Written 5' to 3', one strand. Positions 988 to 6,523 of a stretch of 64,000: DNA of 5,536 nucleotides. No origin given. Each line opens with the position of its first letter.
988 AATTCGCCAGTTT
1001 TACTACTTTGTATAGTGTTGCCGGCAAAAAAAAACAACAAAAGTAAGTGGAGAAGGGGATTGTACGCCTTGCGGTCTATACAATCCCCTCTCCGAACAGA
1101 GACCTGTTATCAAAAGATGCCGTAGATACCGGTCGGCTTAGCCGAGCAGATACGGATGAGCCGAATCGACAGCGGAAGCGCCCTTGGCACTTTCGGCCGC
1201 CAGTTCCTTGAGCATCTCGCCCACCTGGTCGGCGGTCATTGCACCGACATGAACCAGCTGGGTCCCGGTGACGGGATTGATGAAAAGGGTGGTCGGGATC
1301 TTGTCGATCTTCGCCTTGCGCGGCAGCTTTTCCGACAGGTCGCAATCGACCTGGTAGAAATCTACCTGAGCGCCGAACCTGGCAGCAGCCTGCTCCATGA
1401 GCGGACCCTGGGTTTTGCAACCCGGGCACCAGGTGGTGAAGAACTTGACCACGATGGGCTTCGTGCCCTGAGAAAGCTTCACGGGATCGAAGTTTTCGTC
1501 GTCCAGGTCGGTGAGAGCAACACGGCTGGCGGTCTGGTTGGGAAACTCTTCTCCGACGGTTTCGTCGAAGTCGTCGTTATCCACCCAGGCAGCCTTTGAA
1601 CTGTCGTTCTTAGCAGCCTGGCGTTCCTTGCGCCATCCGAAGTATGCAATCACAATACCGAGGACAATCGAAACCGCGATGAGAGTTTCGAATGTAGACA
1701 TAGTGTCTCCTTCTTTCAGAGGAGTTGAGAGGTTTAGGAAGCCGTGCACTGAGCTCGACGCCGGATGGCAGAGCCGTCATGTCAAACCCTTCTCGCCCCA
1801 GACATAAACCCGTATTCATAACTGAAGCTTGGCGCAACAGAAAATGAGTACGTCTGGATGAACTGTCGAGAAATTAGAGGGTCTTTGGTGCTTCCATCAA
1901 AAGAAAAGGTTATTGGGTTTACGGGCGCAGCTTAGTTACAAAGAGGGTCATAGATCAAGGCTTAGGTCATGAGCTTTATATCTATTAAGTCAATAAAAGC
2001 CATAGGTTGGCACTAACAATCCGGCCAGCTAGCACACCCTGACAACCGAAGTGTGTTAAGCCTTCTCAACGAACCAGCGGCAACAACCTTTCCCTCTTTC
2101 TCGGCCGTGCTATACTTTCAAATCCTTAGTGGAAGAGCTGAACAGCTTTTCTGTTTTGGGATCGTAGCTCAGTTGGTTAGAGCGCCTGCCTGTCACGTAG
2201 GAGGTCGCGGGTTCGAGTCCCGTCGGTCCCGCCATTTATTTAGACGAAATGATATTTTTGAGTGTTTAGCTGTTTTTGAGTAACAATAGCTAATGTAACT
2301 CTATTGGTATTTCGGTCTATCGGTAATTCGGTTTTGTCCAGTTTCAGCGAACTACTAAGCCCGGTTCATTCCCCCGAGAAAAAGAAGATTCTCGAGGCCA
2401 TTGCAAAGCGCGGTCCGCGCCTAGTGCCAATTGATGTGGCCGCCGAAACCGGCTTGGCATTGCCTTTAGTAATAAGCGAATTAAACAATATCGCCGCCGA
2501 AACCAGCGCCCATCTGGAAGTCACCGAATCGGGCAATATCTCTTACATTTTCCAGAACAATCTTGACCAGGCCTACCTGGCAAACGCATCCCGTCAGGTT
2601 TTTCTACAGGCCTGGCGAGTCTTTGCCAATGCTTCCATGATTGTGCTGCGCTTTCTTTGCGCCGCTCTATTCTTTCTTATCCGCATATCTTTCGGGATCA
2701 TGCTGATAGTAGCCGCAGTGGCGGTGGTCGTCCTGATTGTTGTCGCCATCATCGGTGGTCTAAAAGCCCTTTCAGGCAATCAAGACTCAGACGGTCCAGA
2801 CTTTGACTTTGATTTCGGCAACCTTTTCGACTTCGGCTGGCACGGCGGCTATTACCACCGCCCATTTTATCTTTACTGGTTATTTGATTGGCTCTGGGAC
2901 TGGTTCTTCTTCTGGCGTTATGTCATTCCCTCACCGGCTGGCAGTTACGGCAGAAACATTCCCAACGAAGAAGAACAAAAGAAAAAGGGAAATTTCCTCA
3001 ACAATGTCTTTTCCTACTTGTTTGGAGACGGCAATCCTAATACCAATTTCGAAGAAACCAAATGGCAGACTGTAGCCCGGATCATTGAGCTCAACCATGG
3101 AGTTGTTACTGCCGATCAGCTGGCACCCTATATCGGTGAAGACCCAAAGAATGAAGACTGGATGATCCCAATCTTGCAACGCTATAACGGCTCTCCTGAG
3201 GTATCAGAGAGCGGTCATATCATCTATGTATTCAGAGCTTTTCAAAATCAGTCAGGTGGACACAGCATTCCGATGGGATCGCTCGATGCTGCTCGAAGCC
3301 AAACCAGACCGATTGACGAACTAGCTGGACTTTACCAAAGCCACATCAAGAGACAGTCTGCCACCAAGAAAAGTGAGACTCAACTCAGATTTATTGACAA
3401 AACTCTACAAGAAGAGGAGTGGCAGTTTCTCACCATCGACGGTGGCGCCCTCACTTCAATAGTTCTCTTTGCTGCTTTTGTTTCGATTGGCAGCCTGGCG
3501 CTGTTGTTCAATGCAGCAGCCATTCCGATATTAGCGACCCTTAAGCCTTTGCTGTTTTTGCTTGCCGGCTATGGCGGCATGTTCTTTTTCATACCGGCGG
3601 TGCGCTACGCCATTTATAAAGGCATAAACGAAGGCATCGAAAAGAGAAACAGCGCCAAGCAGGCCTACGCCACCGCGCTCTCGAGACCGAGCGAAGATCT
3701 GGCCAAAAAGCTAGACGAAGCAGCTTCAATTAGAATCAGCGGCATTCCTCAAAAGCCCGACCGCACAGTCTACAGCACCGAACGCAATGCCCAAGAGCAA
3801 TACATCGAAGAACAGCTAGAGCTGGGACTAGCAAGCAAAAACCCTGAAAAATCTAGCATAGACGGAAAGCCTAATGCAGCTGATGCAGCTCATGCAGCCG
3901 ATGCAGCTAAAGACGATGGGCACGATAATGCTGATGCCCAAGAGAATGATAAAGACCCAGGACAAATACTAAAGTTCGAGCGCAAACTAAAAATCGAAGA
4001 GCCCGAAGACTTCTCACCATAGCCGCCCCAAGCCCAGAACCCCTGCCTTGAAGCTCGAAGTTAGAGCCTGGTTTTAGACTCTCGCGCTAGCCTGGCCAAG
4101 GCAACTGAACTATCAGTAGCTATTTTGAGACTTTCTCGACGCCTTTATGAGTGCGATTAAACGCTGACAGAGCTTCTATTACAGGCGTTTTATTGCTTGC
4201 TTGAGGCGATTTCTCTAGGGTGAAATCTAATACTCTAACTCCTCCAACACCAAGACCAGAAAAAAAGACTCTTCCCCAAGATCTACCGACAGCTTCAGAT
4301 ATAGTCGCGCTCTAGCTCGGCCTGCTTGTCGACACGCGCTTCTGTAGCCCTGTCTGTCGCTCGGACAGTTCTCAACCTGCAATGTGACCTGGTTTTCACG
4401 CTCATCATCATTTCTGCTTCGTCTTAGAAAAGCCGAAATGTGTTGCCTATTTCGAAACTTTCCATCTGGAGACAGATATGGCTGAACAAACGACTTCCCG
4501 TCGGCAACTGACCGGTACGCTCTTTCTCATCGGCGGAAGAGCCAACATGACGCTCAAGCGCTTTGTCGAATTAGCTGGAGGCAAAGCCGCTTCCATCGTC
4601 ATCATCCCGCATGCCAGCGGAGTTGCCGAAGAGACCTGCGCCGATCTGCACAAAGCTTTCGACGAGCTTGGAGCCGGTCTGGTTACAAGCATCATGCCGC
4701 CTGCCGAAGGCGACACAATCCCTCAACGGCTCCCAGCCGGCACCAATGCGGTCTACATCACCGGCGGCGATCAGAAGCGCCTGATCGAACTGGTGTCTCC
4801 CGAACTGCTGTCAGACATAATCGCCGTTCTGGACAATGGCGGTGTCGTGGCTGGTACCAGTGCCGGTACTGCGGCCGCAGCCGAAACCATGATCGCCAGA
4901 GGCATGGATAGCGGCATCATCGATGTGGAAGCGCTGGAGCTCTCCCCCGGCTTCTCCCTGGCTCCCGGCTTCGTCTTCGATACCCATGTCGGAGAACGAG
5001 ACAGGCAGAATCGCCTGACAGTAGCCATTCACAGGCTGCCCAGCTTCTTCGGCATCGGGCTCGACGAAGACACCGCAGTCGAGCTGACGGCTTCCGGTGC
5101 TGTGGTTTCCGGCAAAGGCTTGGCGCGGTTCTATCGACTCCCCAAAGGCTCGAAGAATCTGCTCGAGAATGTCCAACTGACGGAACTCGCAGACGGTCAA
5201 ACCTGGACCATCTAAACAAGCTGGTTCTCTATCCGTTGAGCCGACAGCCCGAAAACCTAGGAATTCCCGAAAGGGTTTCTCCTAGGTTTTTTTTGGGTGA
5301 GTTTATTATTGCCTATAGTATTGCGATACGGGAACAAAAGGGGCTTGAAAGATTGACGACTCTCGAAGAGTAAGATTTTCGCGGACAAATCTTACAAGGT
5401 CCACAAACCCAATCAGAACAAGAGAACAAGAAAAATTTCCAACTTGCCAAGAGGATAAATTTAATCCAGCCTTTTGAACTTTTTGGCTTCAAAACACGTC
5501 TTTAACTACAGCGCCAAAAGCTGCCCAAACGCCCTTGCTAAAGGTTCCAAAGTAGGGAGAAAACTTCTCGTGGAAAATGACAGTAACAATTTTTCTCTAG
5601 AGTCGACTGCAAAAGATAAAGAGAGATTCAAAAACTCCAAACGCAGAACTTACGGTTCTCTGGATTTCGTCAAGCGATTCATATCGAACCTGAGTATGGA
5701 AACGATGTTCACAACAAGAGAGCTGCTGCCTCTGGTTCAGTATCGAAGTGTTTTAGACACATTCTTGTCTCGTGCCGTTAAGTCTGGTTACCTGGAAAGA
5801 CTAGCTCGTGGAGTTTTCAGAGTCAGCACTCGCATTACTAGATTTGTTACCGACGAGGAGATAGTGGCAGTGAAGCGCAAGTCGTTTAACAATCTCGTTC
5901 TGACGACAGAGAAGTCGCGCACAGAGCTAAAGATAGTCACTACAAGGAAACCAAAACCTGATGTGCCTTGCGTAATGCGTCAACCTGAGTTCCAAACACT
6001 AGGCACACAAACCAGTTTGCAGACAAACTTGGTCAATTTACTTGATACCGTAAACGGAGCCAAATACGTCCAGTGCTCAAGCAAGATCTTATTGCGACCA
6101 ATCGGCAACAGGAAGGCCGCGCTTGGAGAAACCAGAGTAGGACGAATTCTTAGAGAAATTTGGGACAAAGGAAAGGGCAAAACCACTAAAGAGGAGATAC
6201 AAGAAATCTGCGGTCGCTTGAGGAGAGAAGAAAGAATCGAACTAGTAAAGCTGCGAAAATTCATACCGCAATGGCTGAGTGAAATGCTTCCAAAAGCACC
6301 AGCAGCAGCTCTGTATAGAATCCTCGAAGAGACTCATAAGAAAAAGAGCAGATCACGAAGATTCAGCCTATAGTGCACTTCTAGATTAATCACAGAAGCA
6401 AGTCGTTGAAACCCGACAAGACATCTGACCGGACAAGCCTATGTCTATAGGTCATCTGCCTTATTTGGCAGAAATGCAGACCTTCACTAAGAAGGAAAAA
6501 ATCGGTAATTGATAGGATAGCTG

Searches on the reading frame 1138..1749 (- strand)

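Call 77: search_protein_families(library=pfam, proteins=[window:1138-1749:-], max_evalue=0.001)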
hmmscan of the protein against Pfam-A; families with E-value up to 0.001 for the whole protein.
window:1138-1749:- (203 aa): 5 families
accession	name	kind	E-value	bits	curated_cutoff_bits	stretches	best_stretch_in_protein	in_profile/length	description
PF00085.26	Thioredoxin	-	2.7e-16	59.9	23.5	1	82-180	5-101/103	Thioredoxin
PF00578.27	AhpC-TSA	-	4.8e-09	36.6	26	1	70-158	6-89/124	AhpC/TSA family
PF13098.12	Thioredoxin_2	-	1.1e-05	26.1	27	1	94-179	3-103/104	Thioredoxin-like domain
PF08534.16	Redoxin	-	4.2e-05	23.8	26.6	1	65-127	2-60/148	Redoxin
PF13728.12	TraF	-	0.00017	21.9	23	1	100-179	133-222/224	F plasmid transfer operon protein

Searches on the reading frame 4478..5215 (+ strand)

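Call 77: search_protein_families(library=pfam, proteins=[window:4478-5215:+], max_evalue=0.001)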
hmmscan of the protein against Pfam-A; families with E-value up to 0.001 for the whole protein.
window:4478-5215:+ (245 aa): 1 family
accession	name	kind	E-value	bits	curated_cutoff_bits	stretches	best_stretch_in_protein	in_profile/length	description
PF03575.23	Peptidase_S51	-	4.2e-21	76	23.9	1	21-206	14-201/206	Peptidase family S51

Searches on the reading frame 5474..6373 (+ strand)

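Call 77: search_protein_families(library=pfam, proteins=[window:5474-6373:+], max_evalue=0.001)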
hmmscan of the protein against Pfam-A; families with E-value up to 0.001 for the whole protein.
window:5474-6373:+ (299 aa): 1 family
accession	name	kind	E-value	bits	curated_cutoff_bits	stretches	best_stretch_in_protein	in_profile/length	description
PF13338.12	AbiEi_4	-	5.9e-06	26.7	25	1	79-117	14-48/49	Transcriptional regulator, AbiEi antitoxin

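Call 88: search_protein_families(library=padloc, proteins=[window:5570-6373:+], max_evalue=0.01)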
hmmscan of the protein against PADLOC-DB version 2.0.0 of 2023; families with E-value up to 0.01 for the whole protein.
window:5570-6373:+ (267 aa): 8 families
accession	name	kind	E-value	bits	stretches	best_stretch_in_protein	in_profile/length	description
PDLC02226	AbiEi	-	1.8e-14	52.1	2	34-92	7-63/202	AbiEi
PDLC02232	AbiEi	-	0.00016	19.6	1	44-88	18-63/177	AbiEi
PDLC02265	AbiEi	-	0.0031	15.3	0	58-89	24-55/198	AbiEi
PDLC02231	AbiEi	-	0.0033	15.2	1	64-88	34-58/280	AbiEi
PDLC02267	AbiEi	-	0.0041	14.6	1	37-100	9-75/252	AbiEi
PDLC02225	AbiEi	-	0.005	14.6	1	63-102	32-66/198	AbiEi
PDLC02283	AbiEi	-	0.0069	14.1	0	59-88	28-57/201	AbiEi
PDLC02241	AbiEi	-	0.0077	14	0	38-89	7-54/199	AbiEi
